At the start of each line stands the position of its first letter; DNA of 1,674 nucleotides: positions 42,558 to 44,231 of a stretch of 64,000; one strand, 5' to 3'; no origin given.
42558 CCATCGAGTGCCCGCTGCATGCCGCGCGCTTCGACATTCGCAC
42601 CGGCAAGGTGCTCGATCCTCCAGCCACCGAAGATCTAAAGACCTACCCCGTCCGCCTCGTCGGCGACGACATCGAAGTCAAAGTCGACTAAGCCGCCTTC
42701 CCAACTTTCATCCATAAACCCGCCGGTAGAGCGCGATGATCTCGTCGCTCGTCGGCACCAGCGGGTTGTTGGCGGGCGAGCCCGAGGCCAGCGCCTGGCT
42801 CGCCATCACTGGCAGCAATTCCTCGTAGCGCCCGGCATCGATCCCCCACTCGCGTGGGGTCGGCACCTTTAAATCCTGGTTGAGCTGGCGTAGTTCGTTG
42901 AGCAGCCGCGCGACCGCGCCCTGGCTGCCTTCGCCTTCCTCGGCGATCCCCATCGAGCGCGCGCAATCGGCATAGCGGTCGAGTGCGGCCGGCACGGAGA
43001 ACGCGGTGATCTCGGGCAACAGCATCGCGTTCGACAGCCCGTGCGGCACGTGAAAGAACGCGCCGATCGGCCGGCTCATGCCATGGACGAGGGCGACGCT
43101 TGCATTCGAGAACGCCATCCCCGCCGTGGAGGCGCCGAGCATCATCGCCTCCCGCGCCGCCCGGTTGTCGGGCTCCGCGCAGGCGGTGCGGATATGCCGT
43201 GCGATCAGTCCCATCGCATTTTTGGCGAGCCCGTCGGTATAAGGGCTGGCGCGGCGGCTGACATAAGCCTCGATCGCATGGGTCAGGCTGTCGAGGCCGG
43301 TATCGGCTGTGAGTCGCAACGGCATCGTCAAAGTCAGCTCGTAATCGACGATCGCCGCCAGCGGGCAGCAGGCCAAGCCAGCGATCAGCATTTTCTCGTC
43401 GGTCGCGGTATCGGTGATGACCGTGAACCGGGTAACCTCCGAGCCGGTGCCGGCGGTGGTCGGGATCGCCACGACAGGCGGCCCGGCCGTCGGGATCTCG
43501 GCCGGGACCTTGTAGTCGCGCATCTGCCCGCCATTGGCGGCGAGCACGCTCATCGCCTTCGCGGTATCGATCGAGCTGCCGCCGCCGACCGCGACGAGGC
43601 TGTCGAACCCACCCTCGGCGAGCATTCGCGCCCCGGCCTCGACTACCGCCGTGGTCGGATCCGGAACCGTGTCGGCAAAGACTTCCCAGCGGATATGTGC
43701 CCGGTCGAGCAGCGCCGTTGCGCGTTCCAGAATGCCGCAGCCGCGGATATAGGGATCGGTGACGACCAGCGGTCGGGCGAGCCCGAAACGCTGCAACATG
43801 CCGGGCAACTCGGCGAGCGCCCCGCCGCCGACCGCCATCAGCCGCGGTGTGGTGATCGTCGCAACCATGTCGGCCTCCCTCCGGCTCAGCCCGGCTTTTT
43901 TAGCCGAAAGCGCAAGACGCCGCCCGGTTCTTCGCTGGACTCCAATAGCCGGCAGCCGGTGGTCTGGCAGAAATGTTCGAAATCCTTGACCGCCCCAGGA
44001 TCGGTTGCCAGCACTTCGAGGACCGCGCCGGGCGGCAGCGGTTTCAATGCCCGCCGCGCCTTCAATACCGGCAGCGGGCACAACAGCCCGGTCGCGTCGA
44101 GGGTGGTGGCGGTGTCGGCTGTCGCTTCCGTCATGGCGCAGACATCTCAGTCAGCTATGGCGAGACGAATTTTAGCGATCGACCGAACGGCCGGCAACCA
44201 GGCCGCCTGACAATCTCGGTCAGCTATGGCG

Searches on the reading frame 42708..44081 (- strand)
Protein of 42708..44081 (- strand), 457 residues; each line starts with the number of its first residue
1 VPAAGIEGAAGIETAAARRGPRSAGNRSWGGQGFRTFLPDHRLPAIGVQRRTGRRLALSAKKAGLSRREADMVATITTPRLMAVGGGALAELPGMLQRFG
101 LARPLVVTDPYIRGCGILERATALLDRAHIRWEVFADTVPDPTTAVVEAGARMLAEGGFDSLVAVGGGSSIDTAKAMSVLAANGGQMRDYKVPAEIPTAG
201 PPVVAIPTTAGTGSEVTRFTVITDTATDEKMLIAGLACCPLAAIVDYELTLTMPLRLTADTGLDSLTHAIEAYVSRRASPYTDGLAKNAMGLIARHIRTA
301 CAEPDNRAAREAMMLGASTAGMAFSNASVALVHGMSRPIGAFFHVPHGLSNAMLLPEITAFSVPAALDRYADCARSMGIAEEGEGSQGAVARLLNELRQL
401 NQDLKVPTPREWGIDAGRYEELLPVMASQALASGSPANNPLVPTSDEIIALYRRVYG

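Call 34: search_protein_families(library=ncbifam, proteins=[window:42708-44081:-], max_evalue=0.000001)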
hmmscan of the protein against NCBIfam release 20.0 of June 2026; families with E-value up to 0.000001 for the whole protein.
window:42708-44081:- (457 aa): 14 families
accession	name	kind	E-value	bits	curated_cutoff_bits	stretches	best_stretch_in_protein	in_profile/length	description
NF041833.1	Fe_ADH_ErcA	equivalog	5.7e-93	312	550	1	84-454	13-380/382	alcohol dehydrogenase-like regulatory protein ErcA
TIGR02638.1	lactal_redase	equivalog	1.9e-90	303.4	523.15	1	79-452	7-379/379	lactaldehyde reductase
NF007911.0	PRK10624.1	equivalog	9.2e-87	291.5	537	1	84-456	13-382/382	lactaldehyde reductase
NF007363.0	PRK09860.1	equivalog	5.4e-85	285.8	581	1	75-454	5-381/383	L-threonine dehydrogenase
NF053866.1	CholDhdGbsBBac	equivalog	1.1e-80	271.2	550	1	73-456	9-391/392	choline dehydrogenase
NF010378.0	PRK13805.1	equivalog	6.1e-78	262.6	951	1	100-456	481-864/872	bifunctional acetaldehyde-CoA/alcohol dehydrogenase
NF058672.1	4HyButDHCUPNE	equivalog_domain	3.8e-70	237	500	1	82-450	10-372/378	4-hydroxybutyrate dehydrogenase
NF050025.1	SulfAcetaldRedSarD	equivalog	1.1e-65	222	700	1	75-453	4-382/385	sulfoacetaldehyde reductase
NF011998.0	PRK15454.1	equivalog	3.9e-58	197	556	1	72-396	20-345/395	ethanolamine utilization ethanol dehydrogenase EutG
TIGR03405.1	Phn_Fe-ADH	equivalog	1.9e-52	178.2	423.7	1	82-401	7-321/355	iron-containing alcohol dehydrogenase PsrA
TIGR04266.1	NDMA_methanol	equivalog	3e-45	154.8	625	1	85-407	22-348/420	NDMA-dependent methanol dehydrogenase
NF041822.1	daptide_DH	equivalog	3.9e-19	68.7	300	1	105-299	4-202/363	daptide-type RiPP biosynthesis dehydogenase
NF011717.0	PRK15138.1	equivalog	7.2e-17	61.5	645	1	77-361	7-295/387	alcohol dehydrogenase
NF006941.0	PRK09423.1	subfamily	3.9e-10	39.1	336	1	73-302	2-207/367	glycerol dehydrogenase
